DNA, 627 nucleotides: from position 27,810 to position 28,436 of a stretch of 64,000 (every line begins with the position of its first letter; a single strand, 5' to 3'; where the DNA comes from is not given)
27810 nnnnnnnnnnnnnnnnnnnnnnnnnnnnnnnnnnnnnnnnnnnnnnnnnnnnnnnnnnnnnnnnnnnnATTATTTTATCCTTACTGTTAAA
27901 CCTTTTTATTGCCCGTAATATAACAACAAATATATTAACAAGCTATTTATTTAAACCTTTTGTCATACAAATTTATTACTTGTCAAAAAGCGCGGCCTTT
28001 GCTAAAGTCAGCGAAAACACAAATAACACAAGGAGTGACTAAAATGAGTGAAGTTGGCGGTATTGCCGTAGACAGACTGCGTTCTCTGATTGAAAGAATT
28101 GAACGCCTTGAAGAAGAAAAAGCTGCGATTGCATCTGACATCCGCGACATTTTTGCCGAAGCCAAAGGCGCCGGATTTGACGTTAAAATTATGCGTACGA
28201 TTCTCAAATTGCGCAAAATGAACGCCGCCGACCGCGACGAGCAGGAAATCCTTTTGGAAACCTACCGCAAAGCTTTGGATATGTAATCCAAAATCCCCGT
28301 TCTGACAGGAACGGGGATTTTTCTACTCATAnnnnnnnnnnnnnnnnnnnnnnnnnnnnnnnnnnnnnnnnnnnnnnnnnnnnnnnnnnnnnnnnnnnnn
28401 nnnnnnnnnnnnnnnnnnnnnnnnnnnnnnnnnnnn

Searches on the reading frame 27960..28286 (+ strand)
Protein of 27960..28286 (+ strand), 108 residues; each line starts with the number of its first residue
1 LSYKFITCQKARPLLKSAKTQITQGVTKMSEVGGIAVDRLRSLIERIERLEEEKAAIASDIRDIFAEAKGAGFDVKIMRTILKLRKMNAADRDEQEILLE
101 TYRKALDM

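Call 36: search_protein_families(library=pfam, proteins=[window:27960-28286:+], max_evalue=0.1)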
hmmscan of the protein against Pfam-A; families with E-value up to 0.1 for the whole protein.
window:27960-28286:+ (108 aa): 3 families
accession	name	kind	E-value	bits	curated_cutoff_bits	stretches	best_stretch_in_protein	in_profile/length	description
PF10073.14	GapR_DNA-bd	-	4.7e-33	113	22.6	1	37-107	2-72/72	GapR-like, DNA-binding domain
PF22099.1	MRS2-like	-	0.0063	16.2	27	1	34-107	143-213/241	Magnesium transporter MRS2-like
PF13949.11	ALIX_LYPXL_bnd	-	0.027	14.2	30.8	1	27-63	129-165/295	ALIX V-shaped domain binding to HIV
